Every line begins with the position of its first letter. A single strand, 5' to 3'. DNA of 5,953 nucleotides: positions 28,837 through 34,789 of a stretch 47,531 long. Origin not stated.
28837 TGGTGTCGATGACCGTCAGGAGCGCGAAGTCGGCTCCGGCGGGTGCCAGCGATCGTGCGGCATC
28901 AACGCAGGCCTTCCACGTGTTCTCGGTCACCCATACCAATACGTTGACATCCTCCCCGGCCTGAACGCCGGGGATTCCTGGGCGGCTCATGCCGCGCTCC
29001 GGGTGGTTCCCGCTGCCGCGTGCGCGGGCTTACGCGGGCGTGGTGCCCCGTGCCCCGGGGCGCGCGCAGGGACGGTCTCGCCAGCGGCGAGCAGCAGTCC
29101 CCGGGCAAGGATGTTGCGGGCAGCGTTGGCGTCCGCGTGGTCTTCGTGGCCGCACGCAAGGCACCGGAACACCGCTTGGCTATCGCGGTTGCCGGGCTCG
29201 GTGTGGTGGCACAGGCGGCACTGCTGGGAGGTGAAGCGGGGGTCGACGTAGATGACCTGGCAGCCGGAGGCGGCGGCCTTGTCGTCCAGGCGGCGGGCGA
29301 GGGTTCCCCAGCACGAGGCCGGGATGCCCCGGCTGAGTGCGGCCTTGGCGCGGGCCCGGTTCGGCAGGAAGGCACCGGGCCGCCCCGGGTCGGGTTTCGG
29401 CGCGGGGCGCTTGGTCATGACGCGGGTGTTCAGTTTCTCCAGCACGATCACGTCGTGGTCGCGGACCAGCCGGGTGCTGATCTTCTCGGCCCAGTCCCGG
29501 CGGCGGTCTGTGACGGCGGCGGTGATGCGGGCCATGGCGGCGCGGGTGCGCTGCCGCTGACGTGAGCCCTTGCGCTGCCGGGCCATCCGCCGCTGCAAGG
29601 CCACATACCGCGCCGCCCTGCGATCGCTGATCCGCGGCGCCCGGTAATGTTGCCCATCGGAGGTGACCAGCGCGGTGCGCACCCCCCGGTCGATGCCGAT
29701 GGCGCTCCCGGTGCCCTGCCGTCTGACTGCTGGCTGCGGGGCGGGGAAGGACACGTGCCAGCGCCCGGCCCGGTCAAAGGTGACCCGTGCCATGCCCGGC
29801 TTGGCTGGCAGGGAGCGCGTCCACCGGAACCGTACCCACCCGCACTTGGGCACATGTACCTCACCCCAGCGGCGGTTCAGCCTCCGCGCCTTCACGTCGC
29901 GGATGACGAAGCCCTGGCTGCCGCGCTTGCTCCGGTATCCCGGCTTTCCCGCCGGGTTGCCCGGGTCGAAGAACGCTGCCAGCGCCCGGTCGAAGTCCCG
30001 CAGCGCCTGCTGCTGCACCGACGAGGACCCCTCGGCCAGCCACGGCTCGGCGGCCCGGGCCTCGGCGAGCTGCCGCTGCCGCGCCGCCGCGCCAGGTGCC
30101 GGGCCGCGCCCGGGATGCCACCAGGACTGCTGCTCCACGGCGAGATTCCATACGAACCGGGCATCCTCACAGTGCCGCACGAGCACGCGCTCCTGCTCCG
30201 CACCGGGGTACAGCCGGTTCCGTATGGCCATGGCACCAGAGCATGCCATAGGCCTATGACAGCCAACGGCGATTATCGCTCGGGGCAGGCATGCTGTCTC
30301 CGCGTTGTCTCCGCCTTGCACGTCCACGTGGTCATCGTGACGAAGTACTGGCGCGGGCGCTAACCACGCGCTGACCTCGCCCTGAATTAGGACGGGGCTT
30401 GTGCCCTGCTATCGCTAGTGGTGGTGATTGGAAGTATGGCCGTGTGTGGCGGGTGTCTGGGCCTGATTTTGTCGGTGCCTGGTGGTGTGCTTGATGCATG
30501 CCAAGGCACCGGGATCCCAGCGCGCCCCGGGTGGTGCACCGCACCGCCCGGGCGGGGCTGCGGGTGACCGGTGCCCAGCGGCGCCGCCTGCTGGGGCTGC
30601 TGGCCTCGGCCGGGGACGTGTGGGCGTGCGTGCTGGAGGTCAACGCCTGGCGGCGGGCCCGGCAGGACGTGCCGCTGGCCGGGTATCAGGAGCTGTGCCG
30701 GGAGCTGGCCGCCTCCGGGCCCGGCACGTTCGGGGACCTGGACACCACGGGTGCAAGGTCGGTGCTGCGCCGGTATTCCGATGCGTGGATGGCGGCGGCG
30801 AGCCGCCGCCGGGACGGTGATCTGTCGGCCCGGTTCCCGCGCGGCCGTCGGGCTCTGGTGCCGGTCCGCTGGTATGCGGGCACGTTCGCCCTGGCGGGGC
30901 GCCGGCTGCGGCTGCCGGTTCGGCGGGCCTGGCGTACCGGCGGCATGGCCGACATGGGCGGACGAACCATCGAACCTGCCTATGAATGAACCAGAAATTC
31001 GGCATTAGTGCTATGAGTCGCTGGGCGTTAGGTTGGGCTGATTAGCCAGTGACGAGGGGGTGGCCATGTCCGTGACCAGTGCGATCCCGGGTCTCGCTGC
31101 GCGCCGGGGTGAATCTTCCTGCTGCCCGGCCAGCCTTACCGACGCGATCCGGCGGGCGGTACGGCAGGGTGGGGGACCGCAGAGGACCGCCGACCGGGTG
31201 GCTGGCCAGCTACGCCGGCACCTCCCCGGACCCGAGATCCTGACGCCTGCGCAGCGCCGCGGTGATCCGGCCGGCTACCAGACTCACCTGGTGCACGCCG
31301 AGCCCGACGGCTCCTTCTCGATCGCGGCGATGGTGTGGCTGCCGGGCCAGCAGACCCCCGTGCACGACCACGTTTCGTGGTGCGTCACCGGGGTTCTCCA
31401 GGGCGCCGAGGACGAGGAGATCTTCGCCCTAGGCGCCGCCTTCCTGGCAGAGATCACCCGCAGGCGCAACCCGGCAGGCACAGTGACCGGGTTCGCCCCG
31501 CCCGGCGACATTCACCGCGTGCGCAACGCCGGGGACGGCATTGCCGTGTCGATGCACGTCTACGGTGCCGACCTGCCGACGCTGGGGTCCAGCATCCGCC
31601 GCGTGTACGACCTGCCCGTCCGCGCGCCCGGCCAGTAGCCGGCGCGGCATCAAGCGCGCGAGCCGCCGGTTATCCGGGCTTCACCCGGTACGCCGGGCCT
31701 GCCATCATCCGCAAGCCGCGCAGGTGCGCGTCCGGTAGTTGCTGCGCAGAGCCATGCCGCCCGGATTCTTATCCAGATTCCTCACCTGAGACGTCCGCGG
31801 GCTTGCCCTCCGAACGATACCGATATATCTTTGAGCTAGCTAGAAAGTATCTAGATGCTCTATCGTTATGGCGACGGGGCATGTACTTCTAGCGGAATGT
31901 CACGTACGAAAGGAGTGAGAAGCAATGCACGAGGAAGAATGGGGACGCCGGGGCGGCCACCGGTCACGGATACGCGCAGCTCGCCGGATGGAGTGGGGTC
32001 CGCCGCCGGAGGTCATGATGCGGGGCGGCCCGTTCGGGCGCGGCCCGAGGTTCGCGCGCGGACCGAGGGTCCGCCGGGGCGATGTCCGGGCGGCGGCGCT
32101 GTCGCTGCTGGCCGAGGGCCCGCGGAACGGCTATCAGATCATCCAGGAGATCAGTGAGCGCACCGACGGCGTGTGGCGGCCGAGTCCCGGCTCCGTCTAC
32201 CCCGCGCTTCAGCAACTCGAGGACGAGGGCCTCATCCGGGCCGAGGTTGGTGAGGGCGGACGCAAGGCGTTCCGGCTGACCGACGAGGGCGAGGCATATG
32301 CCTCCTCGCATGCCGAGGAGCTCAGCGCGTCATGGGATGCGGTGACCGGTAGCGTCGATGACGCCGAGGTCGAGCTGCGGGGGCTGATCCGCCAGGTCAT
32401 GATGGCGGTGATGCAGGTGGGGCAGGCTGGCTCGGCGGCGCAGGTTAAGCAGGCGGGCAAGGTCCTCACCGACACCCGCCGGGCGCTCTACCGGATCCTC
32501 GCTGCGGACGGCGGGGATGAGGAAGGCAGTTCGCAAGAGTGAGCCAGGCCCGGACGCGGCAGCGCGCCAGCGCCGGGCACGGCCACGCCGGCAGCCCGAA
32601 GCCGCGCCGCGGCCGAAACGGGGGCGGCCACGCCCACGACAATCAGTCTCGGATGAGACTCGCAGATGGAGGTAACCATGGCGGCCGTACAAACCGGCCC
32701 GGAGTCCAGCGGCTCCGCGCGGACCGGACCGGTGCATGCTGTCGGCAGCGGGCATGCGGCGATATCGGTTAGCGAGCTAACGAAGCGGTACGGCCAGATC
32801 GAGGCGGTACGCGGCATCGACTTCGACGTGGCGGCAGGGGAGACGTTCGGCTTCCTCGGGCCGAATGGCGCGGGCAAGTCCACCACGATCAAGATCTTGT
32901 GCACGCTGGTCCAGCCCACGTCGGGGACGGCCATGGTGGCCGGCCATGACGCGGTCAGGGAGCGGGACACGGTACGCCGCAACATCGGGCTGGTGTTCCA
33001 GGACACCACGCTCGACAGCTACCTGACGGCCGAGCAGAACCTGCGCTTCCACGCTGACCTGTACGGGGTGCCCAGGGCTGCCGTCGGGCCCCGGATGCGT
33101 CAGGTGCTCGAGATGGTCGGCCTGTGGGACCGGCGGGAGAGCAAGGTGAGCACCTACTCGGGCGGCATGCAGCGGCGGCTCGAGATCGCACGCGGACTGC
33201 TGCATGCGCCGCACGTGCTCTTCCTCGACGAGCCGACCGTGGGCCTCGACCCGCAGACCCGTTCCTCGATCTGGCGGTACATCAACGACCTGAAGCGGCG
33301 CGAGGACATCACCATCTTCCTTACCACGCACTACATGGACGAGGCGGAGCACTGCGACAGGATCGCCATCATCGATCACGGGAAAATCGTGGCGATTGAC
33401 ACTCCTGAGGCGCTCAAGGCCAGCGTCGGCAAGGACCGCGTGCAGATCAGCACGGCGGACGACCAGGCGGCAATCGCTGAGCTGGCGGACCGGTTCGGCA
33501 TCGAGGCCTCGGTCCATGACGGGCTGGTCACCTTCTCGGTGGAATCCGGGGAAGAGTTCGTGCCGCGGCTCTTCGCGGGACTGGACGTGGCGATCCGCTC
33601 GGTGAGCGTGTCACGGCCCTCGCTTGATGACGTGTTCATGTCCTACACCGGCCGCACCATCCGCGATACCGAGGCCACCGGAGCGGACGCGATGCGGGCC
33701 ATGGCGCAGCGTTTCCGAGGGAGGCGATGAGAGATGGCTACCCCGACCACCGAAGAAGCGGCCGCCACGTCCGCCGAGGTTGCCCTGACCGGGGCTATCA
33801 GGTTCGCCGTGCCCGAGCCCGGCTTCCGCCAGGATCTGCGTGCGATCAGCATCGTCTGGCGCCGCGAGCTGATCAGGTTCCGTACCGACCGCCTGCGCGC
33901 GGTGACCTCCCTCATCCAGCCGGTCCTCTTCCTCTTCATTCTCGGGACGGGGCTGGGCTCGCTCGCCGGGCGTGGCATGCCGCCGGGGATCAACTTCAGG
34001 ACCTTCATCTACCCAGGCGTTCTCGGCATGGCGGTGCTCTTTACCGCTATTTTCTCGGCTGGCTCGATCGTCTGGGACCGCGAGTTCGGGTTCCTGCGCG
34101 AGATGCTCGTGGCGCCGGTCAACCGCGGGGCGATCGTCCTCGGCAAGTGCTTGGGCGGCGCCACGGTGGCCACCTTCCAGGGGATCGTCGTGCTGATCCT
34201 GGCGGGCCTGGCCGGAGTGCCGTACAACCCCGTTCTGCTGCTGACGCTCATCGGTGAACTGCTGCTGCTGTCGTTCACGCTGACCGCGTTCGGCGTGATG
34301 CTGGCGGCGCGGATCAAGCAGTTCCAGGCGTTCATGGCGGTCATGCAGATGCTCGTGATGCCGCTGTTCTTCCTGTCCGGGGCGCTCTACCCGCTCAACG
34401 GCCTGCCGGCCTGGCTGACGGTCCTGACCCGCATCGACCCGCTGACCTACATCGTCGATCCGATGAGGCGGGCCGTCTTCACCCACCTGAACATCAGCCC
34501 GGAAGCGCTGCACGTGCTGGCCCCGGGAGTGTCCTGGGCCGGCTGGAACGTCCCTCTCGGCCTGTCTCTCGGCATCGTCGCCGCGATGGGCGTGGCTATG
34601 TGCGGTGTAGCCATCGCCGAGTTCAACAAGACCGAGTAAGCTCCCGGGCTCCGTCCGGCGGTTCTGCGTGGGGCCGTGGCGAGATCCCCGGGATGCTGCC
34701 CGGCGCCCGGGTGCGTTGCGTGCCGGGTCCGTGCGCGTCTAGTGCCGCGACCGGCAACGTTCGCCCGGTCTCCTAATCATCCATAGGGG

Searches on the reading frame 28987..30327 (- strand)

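Call 71: search_protein_families(library=pfam, proteins=[window:28987-30327:-], max_evalue=0.0001)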
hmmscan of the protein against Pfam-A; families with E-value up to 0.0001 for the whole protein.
window:28987-30327:- (446 aa): 3 families
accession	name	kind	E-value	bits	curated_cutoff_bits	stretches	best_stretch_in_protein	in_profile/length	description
PF07282.18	Cas12f1-like_TNB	-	9.2e-20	71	26.3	1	340-406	1-60/60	Cas12f1-like, TNB domain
PF01385.25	OrfB_IS605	-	3.2e-16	60.1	30.5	1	202-306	11-118/120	Probable transposase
PF12323.14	HTH_OrfB_IS605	-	1.5e-07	31.3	21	1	34-71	5-42/47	Helix-turn-helix domain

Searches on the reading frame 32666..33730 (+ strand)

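Call 71: search_protein_families(library=pfam, proteins=[window:32666-33730:+], max_evalue=0.0001)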
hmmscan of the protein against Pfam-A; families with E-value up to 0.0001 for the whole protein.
window:32666-33730:+ (354 aa): 3 families
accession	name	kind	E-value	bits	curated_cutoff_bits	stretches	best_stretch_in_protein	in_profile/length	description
PF00005.33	ABC_tran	-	6.7e-34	117.9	25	1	49-191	2-136/137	ABC transporter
PF13304.12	AAA_21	-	2e-10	41.6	27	1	162-222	236-298/304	AAA domain, putative AbiEii toxin, Type IV TA system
PF13732.12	DrrA1-3_C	-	3.3e-09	37.8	27.4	1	246-328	2-81/81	ATP-binding protein DrrA1-3-like, C-terminal domain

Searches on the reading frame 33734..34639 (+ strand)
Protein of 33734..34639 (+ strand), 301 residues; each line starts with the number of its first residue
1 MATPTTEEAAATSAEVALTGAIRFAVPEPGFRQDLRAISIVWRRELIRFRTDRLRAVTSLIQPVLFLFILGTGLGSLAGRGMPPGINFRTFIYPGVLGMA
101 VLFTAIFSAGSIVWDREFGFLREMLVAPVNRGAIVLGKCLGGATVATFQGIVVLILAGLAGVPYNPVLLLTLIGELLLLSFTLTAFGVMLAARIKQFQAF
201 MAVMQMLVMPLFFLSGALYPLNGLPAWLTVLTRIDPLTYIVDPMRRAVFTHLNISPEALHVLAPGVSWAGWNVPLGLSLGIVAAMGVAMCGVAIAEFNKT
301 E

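Call 71: search_protein_families(library=pfam, proteins=[window:33734-34639:+], max_evalue=0.0001)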
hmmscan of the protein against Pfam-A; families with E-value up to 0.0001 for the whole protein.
window:33734-34639:+ (301 aa): 3 families
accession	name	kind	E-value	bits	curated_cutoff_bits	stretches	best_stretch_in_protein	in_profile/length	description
PF01061.29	ABC2_membrane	-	4.6e-34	118.2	26.9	1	37-248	2-210/211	ABC-2 type transporter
PF12698.13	ABC2_membrane_3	-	2.4e-16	60.2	31.6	1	87-293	159-345/347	ABC-2 family transporter protein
PF12679.13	ABC2_membrane_2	-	3.4e-08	33.5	27.2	1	100-218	78-203/283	ABC-2 family transporter protein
